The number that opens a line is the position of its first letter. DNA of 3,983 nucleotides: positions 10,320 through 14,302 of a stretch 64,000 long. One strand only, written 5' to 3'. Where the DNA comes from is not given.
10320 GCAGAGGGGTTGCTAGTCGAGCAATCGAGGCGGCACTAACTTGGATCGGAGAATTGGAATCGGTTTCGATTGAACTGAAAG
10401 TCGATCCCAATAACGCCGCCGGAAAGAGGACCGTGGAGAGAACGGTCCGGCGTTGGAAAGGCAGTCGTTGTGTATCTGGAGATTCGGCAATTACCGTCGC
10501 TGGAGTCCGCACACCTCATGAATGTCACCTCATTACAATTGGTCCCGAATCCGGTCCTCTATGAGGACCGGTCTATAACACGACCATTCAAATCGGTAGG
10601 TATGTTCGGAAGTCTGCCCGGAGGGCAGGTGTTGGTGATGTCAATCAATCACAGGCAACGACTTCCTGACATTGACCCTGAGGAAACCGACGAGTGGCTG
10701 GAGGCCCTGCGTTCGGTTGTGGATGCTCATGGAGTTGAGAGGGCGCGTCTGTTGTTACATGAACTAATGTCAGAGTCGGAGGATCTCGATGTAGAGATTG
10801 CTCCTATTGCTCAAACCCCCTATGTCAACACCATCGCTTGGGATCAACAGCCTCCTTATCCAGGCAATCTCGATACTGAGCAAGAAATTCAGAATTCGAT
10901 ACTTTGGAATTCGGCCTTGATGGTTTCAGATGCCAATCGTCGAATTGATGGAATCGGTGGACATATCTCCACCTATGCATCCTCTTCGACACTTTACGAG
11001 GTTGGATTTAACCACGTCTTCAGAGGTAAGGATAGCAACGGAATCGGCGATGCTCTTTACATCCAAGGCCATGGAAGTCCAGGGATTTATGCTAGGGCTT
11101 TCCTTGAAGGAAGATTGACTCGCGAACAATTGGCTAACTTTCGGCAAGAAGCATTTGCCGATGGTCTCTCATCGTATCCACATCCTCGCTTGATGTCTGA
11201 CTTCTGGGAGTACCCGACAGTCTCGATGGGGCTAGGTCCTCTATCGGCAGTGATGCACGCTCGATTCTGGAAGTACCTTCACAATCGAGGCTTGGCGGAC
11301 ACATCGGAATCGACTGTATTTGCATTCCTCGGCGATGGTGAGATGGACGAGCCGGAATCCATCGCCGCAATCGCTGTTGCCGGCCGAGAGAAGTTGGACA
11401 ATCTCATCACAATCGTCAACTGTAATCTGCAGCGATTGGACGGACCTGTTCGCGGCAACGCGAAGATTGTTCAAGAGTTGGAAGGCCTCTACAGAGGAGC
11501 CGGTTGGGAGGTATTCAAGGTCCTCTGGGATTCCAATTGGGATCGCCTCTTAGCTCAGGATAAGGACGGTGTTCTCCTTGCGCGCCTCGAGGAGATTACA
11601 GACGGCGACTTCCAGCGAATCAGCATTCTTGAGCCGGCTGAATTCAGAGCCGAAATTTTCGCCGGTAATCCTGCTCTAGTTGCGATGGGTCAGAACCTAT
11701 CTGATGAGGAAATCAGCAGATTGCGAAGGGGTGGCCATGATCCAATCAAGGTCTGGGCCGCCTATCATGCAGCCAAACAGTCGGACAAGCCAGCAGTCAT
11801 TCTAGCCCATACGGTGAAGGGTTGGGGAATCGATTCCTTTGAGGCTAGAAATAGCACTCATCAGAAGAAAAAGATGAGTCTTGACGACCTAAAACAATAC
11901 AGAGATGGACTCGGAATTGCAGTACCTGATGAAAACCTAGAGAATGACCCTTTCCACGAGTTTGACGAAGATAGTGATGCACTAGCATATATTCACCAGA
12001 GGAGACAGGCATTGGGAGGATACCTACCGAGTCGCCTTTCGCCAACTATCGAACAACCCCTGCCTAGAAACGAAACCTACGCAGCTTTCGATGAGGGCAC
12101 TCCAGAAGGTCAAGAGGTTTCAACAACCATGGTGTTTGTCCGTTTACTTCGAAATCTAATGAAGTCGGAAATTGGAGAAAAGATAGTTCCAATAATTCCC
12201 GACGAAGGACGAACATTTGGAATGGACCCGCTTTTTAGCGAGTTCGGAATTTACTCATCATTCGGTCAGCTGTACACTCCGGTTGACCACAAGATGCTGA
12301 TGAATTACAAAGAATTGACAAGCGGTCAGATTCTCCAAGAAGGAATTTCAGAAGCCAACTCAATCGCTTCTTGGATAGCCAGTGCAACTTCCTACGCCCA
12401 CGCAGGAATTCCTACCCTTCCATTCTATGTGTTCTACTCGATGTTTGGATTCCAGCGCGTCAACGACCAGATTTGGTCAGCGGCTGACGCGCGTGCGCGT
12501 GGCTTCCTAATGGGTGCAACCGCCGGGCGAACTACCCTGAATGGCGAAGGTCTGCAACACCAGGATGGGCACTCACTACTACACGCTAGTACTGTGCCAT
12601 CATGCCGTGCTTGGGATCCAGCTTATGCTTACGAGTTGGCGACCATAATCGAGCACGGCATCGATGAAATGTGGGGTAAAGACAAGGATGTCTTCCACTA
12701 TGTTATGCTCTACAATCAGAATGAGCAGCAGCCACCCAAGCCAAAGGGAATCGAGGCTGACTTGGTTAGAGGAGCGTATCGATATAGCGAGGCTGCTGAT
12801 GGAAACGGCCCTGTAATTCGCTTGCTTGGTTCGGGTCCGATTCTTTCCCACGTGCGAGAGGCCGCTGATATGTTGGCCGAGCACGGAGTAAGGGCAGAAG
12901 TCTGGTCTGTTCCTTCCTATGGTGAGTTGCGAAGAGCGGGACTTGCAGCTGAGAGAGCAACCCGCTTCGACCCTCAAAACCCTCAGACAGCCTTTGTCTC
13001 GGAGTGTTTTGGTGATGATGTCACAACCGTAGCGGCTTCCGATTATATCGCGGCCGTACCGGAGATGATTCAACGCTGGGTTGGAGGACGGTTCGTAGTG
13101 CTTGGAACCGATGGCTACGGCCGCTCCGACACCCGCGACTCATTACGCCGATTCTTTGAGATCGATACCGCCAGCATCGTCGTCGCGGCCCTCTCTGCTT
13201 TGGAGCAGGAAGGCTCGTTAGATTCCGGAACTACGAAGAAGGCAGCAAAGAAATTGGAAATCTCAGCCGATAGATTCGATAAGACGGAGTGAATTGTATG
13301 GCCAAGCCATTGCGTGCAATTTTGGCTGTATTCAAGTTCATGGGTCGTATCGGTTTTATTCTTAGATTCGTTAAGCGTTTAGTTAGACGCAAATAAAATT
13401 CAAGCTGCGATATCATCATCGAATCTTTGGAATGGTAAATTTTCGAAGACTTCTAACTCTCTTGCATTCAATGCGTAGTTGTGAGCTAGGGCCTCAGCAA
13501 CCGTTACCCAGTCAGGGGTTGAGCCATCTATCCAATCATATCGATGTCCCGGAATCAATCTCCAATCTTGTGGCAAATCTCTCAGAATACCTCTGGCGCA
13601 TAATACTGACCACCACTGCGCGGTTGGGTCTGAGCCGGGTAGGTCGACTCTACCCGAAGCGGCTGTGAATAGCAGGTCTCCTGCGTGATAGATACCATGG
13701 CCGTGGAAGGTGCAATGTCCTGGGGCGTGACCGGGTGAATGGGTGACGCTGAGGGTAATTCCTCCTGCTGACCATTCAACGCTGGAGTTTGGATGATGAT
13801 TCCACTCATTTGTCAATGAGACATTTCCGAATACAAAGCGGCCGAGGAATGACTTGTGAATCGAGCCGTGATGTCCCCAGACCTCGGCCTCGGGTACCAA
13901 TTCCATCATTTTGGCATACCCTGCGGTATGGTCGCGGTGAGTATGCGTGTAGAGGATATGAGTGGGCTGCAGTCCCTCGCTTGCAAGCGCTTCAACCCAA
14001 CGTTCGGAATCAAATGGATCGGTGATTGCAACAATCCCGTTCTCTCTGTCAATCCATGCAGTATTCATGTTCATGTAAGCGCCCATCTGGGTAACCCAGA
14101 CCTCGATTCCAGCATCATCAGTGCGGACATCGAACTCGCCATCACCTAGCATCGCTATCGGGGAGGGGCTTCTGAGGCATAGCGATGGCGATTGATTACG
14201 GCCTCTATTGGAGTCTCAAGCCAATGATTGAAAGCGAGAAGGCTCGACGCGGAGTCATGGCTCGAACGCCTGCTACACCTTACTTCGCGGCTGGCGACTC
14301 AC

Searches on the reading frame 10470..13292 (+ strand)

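Call 24: search_protein_families(library=pfam, proteins=[window:10470-13292:+], max_evalue=0.001)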
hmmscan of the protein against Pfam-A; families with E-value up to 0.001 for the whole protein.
window:10470-13292:+ (940 aa): 4 families
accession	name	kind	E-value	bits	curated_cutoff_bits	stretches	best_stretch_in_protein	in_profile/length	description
PF17831.6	PDH_E1_M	-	1.9e-82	276.5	23.2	1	535-755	9-229/229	Pyruvate dehydrogenase E1 component middle domain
PF22613.1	Transketolase_C_1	-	2.2e-19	70.2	27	1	768-899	1-113/113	Transketolase-like TK C-terminal domain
PF00456.26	Transketolase_N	-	3.2e-16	59.7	22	1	199-354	62-216/334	Transketolase, thiamine diphosphate binding domain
PF02780.25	Transketolase_C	-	0.00039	20.7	25.9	0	780-818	9-47/124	Transketolase, C-terminal domain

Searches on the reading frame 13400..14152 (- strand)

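Call 24: search_protein_families(library=pfam, proteins=[window:13400-14152:-], max_evalue=0.001)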
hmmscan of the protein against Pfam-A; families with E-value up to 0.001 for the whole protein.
window:13400-14152:- (250 aa): 2 families
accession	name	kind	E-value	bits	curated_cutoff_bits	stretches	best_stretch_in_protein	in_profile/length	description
PF00753.33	Lactamase_B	-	5.1e-12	46.6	22.7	1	45-203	21-196/196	Metallo-beta-lactamase superfamily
PF12706.13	Lactamase_B_2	-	0.0007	19.7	27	0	63-159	31-142/200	Beta-lactamase superfamily domain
